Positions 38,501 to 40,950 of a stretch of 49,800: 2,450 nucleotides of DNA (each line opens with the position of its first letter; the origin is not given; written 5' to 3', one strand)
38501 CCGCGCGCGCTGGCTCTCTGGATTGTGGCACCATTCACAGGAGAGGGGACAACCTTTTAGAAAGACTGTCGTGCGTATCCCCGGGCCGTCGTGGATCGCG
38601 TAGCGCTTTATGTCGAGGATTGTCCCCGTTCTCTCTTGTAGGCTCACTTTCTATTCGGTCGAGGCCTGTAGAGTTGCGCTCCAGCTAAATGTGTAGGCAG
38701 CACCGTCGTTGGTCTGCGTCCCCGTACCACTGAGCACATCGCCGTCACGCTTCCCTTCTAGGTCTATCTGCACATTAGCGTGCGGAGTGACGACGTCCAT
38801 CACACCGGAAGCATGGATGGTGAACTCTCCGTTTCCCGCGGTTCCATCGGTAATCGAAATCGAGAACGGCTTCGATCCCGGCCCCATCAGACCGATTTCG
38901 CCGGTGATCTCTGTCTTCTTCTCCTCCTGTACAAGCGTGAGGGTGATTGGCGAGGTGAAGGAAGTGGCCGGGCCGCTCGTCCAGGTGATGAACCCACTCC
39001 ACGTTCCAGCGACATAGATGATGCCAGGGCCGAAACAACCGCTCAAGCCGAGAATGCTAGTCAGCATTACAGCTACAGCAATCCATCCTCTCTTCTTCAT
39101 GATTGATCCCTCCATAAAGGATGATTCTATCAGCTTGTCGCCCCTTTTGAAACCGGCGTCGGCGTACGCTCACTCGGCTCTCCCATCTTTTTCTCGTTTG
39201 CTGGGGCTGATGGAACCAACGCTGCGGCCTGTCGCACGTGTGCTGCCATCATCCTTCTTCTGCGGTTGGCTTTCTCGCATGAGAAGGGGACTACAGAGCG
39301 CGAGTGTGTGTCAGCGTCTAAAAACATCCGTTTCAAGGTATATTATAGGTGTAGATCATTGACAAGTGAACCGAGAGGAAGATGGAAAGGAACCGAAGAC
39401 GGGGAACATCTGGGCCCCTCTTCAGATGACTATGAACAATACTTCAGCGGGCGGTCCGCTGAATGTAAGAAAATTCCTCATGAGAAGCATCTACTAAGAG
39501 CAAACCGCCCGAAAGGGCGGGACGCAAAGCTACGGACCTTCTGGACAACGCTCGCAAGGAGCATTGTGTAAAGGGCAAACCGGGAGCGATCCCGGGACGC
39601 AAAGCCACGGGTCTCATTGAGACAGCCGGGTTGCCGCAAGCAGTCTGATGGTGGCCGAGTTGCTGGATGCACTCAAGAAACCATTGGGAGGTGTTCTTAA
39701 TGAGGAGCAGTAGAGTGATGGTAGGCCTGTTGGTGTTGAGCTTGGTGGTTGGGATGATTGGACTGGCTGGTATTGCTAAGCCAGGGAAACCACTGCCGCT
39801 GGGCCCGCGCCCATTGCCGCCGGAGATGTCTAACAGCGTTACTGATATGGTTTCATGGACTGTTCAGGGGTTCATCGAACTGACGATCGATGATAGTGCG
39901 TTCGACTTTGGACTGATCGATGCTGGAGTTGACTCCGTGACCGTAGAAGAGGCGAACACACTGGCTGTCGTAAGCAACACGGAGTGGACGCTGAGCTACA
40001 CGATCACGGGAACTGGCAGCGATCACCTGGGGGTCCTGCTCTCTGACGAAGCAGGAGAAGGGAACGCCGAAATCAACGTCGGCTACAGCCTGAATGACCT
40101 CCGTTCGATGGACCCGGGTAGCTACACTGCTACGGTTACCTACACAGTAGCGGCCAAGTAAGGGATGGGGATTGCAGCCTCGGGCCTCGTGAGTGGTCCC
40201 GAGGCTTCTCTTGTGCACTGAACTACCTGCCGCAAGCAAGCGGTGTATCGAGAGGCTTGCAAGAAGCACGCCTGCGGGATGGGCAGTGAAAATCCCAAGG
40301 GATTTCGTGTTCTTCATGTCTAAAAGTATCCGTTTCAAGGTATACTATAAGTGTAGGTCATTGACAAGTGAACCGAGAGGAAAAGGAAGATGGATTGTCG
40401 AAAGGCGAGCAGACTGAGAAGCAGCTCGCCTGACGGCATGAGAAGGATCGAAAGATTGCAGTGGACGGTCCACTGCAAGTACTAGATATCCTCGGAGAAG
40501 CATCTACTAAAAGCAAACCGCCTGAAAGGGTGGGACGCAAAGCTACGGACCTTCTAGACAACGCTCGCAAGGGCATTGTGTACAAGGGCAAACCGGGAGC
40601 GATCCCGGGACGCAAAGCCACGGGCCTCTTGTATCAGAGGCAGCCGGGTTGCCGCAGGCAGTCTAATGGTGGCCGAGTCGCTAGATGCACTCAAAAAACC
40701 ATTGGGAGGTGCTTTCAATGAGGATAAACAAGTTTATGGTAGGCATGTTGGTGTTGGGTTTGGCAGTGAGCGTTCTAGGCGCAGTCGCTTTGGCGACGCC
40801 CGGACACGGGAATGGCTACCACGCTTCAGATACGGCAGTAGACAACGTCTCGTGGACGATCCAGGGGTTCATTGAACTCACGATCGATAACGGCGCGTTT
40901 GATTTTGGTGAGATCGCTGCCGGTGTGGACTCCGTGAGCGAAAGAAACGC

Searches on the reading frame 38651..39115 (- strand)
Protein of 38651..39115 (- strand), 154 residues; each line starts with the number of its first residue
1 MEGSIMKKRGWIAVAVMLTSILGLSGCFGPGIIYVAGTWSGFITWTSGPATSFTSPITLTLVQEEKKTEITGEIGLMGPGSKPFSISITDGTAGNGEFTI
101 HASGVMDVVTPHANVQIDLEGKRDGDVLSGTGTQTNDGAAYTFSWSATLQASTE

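Call 11: search_protein_families(library=pfam, proteins=[window:38651-39115:-], max_evalue=0.01)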
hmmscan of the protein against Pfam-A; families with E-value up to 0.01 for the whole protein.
window:38651-39115:- (154 aa): 0 families

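Call 64: search_protein_families(library=ncbifam, proteins=[window:38651-39112:-], max_evalue=1)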
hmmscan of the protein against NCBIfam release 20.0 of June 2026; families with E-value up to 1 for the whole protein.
window:38651-39112:- (153 aa): 1 family
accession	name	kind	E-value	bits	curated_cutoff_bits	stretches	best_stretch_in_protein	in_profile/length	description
NF011667.0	PRK15086.1-3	equivalog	0.14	11.4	387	1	40-73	107-141/362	ethanolamine utilization protein EutH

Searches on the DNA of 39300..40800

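Call 12: search_rna_families(source=window, start=39300, end=40800, threshold=evalue, max_evalue=1, show_alignments=0)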
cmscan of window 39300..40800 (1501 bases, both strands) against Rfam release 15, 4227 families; matches with E-value up to 1: 4.
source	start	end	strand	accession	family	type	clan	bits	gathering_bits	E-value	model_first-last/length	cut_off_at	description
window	39565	39639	+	RF03167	c-di-GMP-I-GGC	Cis-reg; riboswitch;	CL00126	72.7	59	6.1e-17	1-80/80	no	c-di-GMP-I-GGC riboswitch aptamer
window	40578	40657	+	RF03167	c-di-GMP-I-GGC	Cis-reg; riboswitch;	CL00126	63.6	59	2.5e-14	1-80/80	no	c-di-GMP-I-GGC riboswitch aptamer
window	39489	39545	+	RF01051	c-di-GMP-I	Cis-reg; riboswitch;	CL00126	37.1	35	2.8e-05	1-87/87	no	c-di-GMP-I riboswitch aptamer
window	40502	40558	+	RF01051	c-di-GMP-I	Cis-reg; riboswitch;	CL00126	34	35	0.00016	1-87/87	no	c-di-GMP-I riboswitch aptamer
